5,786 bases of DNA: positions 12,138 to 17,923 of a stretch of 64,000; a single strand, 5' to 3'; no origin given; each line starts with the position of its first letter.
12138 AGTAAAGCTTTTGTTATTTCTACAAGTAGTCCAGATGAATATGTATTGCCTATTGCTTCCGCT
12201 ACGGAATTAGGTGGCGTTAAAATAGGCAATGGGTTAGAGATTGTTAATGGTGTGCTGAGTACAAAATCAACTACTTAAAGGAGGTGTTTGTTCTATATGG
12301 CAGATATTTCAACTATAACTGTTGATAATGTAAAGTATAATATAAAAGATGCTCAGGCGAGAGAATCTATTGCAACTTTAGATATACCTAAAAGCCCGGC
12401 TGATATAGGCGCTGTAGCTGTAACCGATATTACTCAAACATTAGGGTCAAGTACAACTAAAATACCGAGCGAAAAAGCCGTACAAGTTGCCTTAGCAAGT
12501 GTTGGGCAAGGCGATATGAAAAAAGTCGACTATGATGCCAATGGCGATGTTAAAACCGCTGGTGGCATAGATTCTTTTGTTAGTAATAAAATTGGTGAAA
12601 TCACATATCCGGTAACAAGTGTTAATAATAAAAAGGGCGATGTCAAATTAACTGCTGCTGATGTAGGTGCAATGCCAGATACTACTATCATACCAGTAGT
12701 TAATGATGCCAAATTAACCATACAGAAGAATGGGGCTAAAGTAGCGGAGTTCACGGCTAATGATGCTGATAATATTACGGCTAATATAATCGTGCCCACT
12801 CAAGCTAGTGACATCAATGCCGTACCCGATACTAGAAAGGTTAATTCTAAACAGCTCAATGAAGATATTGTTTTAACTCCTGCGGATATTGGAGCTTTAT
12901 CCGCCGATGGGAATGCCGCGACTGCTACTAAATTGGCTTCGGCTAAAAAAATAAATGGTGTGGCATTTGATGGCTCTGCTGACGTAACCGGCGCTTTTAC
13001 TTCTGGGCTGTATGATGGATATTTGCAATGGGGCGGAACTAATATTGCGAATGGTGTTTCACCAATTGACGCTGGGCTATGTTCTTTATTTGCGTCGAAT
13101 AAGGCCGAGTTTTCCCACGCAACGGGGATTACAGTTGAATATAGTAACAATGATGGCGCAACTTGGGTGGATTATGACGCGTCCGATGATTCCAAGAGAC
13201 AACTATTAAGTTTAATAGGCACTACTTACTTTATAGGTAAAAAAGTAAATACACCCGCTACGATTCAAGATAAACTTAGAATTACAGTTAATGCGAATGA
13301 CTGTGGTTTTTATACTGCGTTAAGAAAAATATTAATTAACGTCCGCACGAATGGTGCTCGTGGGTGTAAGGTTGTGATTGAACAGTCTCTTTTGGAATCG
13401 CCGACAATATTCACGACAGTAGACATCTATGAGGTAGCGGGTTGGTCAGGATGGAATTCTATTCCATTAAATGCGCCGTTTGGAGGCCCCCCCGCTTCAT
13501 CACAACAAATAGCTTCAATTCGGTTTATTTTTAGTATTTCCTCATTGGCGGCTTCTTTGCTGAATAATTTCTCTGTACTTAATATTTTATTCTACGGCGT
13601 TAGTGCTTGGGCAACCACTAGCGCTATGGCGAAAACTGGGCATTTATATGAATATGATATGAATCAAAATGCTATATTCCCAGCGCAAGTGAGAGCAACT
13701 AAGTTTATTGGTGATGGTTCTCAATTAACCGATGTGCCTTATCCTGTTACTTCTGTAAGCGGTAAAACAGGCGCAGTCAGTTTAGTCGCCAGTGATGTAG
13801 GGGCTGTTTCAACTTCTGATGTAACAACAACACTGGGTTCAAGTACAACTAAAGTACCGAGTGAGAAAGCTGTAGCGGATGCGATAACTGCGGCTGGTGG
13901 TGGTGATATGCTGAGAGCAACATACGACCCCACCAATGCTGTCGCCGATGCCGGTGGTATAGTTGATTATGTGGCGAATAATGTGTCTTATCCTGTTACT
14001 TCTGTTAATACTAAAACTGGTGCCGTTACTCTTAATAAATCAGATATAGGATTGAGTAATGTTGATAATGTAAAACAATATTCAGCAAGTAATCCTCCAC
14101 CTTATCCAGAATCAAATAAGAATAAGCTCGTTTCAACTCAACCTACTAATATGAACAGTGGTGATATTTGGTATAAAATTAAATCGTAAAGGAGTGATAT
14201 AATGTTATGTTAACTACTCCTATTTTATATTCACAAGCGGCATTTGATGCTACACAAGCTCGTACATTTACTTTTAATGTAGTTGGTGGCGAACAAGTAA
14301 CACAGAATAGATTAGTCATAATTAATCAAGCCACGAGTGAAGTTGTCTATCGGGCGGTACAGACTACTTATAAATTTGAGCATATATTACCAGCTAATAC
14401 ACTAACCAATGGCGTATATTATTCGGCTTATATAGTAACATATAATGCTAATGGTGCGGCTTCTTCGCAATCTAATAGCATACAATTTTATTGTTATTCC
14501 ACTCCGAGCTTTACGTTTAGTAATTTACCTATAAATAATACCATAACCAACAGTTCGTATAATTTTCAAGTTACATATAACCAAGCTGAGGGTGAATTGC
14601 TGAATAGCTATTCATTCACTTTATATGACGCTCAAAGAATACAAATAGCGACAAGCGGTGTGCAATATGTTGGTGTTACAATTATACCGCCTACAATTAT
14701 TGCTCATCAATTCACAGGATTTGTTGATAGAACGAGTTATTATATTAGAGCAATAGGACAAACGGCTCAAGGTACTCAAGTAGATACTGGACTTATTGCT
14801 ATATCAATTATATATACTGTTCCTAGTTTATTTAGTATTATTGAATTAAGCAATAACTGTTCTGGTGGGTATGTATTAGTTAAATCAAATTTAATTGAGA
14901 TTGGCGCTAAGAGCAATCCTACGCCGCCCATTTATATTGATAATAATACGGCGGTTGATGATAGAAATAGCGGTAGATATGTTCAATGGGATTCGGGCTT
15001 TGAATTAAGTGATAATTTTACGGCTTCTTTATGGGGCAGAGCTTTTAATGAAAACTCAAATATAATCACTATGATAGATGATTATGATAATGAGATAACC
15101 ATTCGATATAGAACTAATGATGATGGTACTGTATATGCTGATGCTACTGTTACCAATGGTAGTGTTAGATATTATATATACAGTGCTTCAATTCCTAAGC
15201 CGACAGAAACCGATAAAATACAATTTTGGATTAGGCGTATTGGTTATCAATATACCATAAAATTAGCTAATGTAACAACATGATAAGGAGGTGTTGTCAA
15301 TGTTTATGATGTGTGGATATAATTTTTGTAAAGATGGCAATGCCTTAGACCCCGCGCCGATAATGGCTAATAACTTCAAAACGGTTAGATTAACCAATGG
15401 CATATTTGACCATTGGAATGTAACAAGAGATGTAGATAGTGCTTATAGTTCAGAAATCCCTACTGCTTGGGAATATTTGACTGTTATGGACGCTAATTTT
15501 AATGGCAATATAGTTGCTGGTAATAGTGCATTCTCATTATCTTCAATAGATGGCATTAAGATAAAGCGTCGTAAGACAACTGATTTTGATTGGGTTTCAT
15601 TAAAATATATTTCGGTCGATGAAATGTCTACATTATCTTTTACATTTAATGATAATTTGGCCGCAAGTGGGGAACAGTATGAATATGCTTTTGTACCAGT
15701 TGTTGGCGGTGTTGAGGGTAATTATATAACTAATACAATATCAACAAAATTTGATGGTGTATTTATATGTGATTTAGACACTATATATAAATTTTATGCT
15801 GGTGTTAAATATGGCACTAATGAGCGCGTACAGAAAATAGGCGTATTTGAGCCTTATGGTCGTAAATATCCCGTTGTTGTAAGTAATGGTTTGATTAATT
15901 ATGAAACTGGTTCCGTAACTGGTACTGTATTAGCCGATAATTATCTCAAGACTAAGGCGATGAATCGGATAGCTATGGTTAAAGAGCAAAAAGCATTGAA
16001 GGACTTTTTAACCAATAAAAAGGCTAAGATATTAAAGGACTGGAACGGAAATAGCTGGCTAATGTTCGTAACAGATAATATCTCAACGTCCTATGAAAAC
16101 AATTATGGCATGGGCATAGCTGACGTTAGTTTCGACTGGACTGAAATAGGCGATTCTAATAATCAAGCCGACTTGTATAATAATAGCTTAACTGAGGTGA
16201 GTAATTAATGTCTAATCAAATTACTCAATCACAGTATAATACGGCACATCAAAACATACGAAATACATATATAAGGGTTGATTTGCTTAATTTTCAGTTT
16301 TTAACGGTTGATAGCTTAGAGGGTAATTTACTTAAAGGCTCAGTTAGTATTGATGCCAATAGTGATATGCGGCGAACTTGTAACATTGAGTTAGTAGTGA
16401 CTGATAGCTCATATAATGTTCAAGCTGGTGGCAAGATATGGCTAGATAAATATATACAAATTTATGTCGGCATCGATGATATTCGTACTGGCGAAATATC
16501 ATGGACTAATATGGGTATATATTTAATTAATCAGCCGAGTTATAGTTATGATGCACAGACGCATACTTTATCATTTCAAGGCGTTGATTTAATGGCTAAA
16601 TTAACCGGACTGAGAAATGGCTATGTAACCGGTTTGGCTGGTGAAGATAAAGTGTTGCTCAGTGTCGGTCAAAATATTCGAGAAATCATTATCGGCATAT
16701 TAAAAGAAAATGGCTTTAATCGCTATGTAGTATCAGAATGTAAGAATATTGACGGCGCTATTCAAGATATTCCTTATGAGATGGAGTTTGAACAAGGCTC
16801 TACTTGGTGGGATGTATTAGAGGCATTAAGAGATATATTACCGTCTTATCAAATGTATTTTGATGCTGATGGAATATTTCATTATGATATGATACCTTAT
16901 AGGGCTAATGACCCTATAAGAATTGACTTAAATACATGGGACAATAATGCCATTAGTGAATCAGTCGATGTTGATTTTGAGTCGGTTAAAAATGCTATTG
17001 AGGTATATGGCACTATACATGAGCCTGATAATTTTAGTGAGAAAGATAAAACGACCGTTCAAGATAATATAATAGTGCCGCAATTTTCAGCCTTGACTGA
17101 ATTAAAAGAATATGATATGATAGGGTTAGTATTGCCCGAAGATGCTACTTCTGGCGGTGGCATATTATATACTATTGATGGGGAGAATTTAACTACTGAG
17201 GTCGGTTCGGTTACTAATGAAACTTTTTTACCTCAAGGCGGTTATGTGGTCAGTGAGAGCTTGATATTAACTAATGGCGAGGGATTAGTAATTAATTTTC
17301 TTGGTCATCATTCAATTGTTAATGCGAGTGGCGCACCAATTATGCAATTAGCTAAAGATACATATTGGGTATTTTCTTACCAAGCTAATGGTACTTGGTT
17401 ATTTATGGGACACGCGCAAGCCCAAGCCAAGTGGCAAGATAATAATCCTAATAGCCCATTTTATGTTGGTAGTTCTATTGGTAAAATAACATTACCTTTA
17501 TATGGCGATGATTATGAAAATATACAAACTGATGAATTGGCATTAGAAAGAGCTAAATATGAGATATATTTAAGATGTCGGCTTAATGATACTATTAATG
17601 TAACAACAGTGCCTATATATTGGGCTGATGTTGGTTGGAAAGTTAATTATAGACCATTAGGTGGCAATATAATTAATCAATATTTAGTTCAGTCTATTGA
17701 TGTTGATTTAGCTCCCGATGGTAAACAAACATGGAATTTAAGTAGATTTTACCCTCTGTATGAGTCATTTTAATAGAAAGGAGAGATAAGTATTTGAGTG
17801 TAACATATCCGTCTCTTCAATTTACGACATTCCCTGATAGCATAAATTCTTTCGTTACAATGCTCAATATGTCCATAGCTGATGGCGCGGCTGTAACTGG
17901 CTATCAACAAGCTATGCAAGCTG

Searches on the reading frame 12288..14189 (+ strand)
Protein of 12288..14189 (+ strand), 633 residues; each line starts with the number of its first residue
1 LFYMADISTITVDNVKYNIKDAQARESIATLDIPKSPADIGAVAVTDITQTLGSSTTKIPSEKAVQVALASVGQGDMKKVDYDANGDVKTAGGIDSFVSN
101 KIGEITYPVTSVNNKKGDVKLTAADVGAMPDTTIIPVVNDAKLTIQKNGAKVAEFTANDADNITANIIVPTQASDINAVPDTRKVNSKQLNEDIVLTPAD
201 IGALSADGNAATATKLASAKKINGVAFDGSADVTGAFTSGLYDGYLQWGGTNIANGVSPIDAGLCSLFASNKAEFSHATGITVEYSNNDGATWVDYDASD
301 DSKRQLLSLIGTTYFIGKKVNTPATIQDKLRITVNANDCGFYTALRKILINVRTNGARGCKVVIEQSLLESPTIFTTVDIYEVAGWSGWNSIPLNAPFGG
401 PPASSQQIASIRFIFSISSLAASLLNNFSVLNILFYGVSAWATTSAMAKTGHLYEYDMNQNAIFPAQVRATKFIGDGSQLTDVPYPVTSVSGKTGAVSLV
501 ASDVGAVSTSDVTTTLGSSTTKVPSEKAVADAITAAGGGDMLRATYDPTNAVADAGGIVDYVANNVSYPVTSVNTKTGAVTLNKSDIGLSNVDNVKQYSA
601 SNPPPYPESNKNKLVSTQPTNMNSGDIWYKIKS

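Call 60: search_protein_families(library=phrogs, proteins=[window:12288-14189:+], max_evalue=0.00001)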
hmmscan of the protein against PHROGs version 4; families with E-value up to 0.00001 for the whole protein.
window:12288-14189:+ (633 aa): 9 families
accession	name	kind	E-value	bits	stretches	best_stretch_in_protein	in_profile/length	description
phrog_17509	-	unknown function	2.5e-14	54.4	0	550-592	123-166/281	-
phrog_4013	-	unknown function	2.5e-10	40.7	0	98-150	269-321/659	-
phrog_30220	-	unknown function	1.5e-08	35.2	0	478-511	51-84/374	-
phrog_6722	-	tail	7.7e-08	32.2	1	206-233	323-350/974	tail fiber protein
phrog_37852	-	unknown function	1.4e-07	31.5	1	201-236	171-206/397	-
phrog_1833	-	tail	2e-06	28.6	1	140-235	155-241/322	tail fiber protein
phrog_28171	-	unknown function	2.1e-06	27.6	0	485-539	64-119/476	-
phrog_22125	-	unknown function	3.4e-06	28.1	0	546-591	19-62/105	-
phrog_17472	-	tail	5e-06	25.9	1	179-225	245-290/872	tail protein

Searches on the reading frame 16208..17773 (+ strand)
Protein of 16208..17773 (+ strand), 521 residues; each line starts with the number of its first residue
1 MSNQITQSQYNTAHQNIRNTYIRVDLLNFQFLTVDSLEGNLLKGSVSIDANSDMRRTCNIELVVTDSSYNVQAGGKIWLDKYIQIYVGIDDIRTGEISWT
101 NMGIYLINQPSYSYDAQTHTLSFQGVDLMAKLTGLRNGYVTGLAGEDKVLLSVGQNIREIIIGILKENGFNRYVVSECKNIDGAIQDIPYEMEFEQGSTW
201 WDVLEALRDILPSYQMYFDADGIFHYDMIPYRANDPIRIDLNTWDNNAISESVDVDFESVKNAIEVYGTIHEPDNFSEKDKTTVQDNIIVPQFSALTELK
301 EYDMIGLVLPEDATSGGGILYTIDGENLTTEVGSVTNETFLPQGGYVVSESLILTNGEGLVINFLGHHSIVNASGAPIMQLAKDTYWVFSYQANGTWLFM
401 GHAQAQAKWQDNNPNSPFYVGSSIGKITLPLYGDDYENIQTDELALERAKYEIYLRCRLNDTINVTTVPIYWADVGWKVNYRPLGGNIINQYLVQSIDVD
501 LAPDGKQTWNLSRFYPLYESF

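Call 60: search_protein_families(library=phrogs, proteins=[window:16208-17773:+], max_evalue=0.00001)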
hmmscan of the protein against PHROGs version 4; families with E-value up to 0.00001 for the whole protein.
window:16208-17773:+ (521 aa): 2 families
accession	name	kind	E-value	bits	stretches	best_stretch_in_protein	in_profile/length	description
phrog_1887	-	tail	1.7e-23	84.5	2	95-269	381-541/670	tail protein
phrog_32343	-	unknown function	1.6e-12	47.3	1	14-138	20-147/921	-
